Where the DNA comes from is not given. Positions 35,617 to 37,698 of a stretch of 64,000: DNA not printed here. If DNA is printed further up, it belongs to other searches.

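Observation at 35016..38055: Sigma factor co-transcribed with a Lon-like pseudo-AAA+ protein and a strongly translated 88-aa unknown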

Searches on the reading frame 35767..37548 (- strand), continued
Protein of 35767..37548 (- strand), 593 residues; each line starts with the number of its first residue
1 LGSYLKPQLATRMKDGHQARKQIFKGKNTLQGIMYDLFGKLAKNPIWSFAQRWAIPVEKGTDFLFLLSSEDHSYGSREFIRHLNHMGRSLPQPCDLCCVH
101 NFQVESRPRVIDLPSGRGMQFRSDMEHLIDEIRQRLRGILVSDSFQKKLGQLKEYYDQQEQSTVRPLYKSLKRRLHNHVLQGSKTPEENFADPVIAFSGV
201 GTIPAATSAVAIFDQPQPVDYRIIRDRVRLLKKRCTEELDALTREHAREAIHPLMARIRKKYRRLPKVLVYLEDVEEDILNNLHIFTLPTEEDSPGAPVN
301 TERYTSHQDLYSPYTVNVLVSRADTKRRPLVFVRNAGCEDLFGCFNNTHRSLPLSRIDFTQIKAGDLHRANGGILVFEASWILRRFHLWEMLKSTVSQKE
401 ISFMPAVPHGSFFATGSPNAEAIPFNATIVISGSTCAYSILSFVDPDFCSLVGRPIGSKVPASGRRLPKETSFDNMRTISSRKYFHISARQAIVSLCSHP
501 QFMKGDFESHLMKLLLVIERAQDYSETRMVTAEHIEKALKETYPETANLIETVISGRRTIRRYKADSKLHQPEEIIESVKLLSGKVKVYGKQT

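Call 13: find_encoding_contigs(protein=P0006, flank=8000, max_places=3)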
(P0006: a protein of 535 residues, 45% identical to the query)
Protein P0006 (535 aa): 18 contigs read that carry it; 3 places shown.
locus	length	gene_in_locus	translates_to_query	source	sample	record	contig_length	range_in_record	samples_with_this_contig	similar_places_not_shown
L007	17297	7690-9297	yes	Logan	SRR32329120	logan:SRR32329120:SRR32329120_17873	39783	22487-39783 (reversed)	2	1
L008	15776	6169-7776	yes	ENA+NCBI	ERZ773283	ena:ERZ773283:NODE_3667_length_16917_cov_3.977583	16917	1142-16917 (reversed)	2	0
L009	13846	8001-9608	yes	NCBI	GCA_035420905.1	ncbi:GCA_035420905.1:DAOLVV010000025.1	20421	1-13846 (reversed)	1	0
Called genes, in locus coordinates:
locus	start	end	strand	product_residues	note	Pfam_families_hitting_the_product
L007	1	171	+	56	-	?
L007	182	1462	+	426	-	PF02844:GARS_N, PF01071:GARS_A, PF02843:GARS_C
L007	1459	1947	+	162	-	PF00731:AIRC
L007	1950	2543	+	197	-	PF01300:Sua5_yciO_yrdC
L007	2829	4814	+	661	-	PF00072:Response_reg, PF00989:PAS, PF08448:PAS_4 (weak), PF13188:PAS_8 (faint), PF13426:PAS_9 (weak), PF02518:HATPase_c, PF00072:Response_reg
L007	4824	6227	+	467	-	PF00072:Response_reg, PF07724:AAA_2 (faint), PF00004:AAA (faint), PF00158:Sigma54_activat, PF01078:Mg_chelatase (faint), PF14532:Sigma54_activ_2, PF07728:AAA_5 (weak), PF25601:AAA_lid_14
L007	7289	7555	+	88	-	-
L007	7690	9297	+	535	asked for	PF20437:LonC_helical, PF13654:AAA_32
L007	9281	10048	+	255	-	PF00140:Sigma70_r1_2, PF04542:Sigma70_r2, PF04545:Sigma70_r4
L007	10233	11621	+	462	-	PF02874:ATP-synt_ab_N, PF00006:ATP-synt_ab, PF22919:ATP-synt_VA_C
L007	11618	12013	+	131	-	PF02823:ATP-synt_DE_N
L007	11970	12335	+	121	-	PF09527:ATPase_gene1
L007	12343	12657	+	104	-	PF12966:AtpR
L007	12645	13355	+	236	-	PF00119:ATP-synt_A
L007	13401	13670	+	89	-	PF00137:ATP-synt_C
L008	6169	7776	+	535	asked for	PF20437:LonC_helical, PF13654:AAA_32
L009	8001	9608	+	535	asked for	PF20437:LonC_helical, PF13654:AAA_32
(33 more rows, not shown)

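Call 14: find_encoding_contigs(protein=P0008, flank=8000, max_places=2)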
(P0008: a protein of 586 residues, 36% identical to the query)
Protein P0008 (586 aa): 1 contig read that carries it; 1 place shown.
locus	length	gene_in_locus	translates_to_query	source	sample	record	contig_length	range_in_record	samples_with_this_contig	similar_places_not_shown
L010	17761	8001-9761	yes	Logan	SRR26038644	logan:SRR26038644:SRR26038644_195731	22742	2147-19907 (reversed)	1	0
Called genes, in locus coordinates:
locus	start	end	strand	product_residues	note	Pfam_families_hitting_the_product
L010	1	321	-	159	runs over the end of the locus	PF03061:4HBT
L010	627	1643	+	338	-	PF04055:Radical_SAM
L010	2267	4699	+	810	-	PF00072:Response_reg, PF08448:PAS_4, PF13188:PAS_8 (faint), PF00989:PAS, PF08448:PAS_4, PF13426:PAS_9, PF02518:HATPase_c, PF00072:Response_reg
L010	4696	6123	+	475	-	PF00004:AAA (faint), PF00072:Response_reg, PF00158:Sigma54_activat, PF14532:Sigma54_activ_2, PF01078:Mg_chelatase (faint), PF07724:AAA_2 (weak), PF07728:AAA_5 (weak), PF25601:AAA_lid_14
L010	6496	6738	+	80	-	-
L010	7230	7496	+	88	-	-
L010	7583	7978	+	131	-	PF01880:Desulfoferrodox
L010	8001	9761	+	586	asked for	PF20437:LonC_helical, PF13654:AAA_32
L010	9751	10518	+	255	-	PF00140:Sigma70_r1_2, PF04542:Sigma70_r2, PF04545:Sigma70_r4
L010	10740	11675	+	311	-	PF00294:PfkB, PF08543:Phos_pyr_kin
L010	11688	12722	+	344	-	PF00389:2-Hacid_dh, PF02826:2-Hacid_dh_C, PF00670:AdoHcyase_NAD (weak), PF01262:AlaDh_PNT_C (faint)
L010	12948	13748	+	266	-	PF01149:Fapy_DNA_glyco, PF05833:NFACT_N (faint), PF06831:H2TH, PF06827:zf-FPG_IleRS (weak)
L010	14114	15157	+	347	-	PF01087:GalP_UDP_transf, PF16268:DUF4921 (faint), PF16285:DUF4931_N, PF02744:GalP_UDP_tr_C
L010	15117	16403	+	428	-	PF21269:TreT_GT1, PF00534:Glycos_transf_1, PF20706:GT4-conflict (weak), PF13692:Glyco_trans_1_4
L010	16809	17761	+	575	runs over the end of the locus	PF12836:HHH_3 (faint), PF14716:HHH_8, PF00633:HHH (faint), PF10391:DNA_pol_lambd_f (faint), PF14520:HHH_5, PF14792:DNA_pol_B_palm (weak), PF14791:DNA_pol_B_thumb, PF02811:PHP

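Call 43: predict_structure(alignment_id=A1)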
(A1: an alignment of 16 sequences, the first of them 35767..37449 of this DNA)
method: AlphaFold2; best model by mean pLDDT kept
length: 560 residues; sequences in the alignment: 16
mean_pLDDT: 71.8   pTM: 0.67
mean pLDDT of the five models: 71.8, 70.4, 68.4, 67.6, 67.0
residues with pLDDT >= 90: 169; 70-90: 186; 50-70: 59; < 50: 146
segments of 3 or more residues with pLDDT < 50: 1-26, 150-184, 260-274, 377-382, 425-446, 523-560
pLDDT, mean of each block of 10 residues (from residue 1): 37 30 49 70 69 75 91 86 93 94 90 92 90 78 59 41 32 37 58 89 93 94 97 96 93 70 43 63 90 82 88 60 69 92 90 91 89 57 64 89 90 86 53 32 49 89 80 80 90 87 89 72 43 37 35 38
secondary structure, 60 per line:
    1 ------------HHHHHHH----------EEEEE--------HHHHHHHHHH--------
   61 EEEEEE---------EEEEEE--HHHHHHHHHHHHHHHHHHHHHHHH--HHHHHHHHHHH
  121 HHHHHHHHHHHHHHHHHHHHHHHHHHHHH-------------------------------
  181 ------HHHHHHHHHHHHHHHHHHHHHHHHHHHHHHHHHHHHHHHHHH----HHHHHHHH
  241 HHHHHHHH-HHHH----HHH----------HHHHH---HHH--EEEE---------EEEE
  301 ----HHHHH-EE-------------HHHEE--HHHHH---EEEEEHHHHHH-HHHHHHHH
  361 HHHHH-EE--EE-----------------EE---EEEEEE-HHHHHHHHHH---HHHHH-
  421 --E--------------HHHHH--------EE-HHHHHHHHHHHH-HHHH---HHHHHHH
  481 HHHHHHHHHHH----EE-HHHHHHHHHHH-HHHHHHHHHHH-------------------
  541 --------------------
elements in order: H13-19 E30-34 H43-52 E61-66 E76-81 H84-107 H110-149 H187-228 H233-248 H250-253 H271-275 E284-287 E297-300 H305-309 H333-337 E341-345 H346-351 H353-365 E395-400 H402-411 H415-419 H438-442 H454-465 H467-470 H474-491 H499-509 H511-521

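Call 46: fold_search(model_id=the predicted structure, library=pdb)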
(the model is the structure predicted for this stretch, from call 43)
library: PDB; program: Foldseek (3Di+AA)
matches with E <= 10: 304; with E <= 0.001: 32
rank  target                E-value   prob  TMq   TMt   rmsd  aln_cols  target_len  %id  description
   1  8k8v_A                1.2e-16  1.00  0.45  0.36  14.8       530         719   19  CryoEM structure of LonC protease hepatmer, apo state (released 2024-08-07)
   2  8k91_A                6.4e-16  1.00  0.43  0.34  14.7       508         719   19  CryoEM structure of LonC S582A hepatmer with Lysozyme (released 2024-08-07)
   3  4fwv                  7.5e-16  1.00  0.45  0.70   7.2       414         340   20  Crystal structure of the N-terminal domain of the Lon-like protease MtaLonC (released 2013-06-26)
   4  4fwg                  9.4e-10  1.00  0.32  0.31  18.2       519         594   14  Crystal structure of the Lon-like protease MtaLonC in complex with lactacystin (released 2013-06-26)
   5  4fw9                  1.3e-09  1.00  0.32  0.30  18.5       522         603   15  Crystal structure of the Lon-like protease MtaLonC (released 2013-06-26)
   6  7ev6_A                1.5e-09  1.00  0.31  0.29  18.6       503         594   13  Crystal structure of the Lon-like protease MtaLonC with D581A mutation in complex with F-b20-Q (released 2021-11-24)
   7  7eux_A                2.9e-09  1.00  0.33  0.32  15.5       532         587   15  Crystal structure of the Lon-like protease MtaLonC with D581A mutation in complex with substrate polypeptide (released 2021-11-24)
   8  7ev4_A                1.4e-08  1.00  0.31  0.30  19.3       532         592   14  Crystal structure of the Lon-like protease MtaLonC with S582A mutation in complex with F-b20-Q (released 2021-11-24)
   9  4fwd                  1.4e-08  1.00  0.22  0.21  16.8       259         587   20  Crystal structure of the Lon-like protease MtaLonC in complex with bortezomib (released 2013-06-26)
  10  3k1j_A                6.9e-08  1.00  0.22  0.22  16.1       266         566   16  Crystal structure of Lon protease from Thermococcus onnurineus NA1 (released 2010-09-22)
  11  4fwh                  6.9e-08  1.00  0.21  0.20  16.2       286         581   19  Crystal structure of the Lon-like protease MtaLonC in complex with MG262 (released 2013-06-26)
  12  3k1j_B                7.7e-08  1.00  0.21  0.21  15.1       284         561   16  Crystal structure of Lon protease from Thermococcus onnurineus NA1 (released 2010-09-22)
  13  7euy_A                9.1e-08  1.00  0.30  0.28  19.1       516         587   14  Crystal structure of the Lon-like protease MtaLonC with D582A mutation in complex with substrate polypeptide (released 2021-11-24)
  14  4zpx_B                3.3e-07  1.00  0.20  0.33  16.5       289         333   17  Crystal structure of Lon ATPase domain from Thermococcus onnurineus NA1 (released 2016-05-11)
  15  4zpx_A                7.6e-07  1.00  0.21  0.35  15.5       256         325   14  Crystal structure of Lon ATPase domain from Thermococcus onnurineus NA1 (released 2016-05-11)
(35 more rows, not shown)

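Call 51: find_related_loci(query=A3, collection=metagenome_contigs, flank=4000)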
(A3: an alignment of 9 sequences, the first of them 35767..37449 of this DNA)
Query A3 (560 aa) in metagenome_contigs; peptide patterns used: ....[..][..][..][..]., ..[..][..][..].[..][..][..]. (x = any residue, [..] = any of these).
228 stretches matched a pattern; 5 encode a relative of the query (tblastn E <= 1e-3); 5 distinct loci.
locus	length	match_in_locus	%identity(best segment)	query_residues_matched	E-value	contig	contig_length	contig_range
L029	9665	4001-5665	44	2-560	1e-136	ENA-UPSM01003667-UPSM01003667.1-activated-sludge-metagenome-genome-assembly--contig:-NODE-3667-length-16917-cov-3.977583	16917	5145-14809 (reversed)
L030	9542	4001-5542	38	16-560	4e-111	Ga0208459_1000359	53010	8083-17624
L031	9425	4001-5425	35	25-509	1e-80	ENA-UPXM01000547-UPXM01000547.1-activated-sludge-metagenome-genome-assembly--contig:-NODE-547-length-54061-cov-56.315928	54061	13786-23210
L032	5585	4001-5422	35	25-508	1e-80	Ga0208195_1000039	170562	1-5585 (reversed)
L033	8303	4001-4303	26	306-418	1e-5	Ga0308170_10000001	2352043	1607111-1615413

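Call 54: find_encoding_contigs(protein=P0012, flank=5000, max_places=2)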
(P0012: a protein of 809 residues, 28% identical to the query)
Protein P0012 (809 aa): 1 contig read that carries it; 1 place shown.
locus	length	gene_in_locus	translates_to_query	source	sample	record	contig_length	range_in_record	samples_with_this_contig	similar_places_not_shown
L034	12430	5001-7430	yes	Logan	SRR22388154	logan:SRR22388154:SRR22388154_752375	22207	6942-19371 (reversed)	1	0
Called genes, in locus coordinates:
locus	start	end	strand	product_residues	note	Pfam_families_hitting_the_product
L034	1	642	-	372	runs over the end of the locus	PF02653:BPD_transp_2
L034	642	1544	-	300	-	PF02653:BPD_transp_2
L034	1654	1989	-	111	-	-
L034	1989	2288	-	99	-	PF27273:MJ0235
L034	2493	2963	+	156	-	-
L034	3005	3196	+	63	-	PF18506:RelB-like (weak)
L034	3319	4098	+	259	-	PF13482:RNase_H_2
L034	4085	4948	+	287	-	PF02899:Phage_int_SAM_1, PF13495:Phage_int_SAM_4 (weak), PF00589:Phage_integrase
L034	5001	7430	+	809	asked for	PF20437:LonC_helical, PF13654:AAA_32, PF20436:LonB_AAA-LID, PF05362:Lon_C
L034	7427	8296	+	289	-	PF03279:Lip_A_acyltrans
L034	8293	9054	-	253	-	PF00535:Glycos_transf_2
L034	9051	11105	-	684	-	-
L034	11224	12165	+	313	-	PF01379:Porphobil_deam, PF03900:Porphobil_deamC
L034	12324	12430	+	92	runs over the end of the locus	-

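Call 55: find_encoding_contigs(protein=P0020, flank=5000, max_places=2)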
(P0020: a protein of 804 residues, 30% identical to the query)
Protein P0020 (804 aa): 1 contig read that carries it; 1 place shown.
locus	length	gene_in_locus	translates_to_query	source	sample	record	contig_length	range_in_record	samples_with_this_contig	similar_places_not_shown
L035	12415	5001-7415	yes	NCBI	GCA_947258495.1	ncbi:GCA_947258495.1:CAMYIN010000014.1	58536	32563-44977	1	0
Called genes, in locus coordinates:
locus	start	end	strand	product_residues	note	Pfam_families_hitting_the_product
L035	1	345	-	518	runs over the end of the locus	PF13671:AAA_33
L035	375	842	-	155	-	PF04073:tRNA_edit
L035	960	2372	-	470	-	PF01139:RtcB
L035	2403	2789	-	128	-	PF01951:Archease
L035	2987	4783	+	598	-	PF14716:HHH_8, PF00633:HHH (faint), PF14520:HHH_5, PF14792:DNA_pol_B_palm (weak), PF14791:DNA_pol_B_thumb, PF02811:PHP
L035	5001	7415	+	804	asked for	PF20437:LonC_helical, PF13654:AAA_32, PF20436:LonB_AAA-LID, PF05362:Lon_C (weak)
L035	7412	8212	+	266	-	PF00582:Usp (weak)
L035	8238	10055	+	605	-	PF00317:Ribonuc_red_lgN, PF02867:Ribonuc_red_lgC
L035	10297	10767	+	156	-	PF08534:Redoxin, PF00578:AhpC-TSA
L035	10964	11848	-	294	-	PF00149:Metallophos (faint)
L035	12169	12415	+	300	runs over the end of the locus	PF01297:ZnuA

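Call 59: search_protein_families(library=phrogs, proteins=[window:35767-37548:-], max_evalue=0.1)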
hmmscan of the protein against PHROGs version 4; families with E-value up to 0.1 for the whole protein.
window:35767-37548:- (593 aa): 0 families
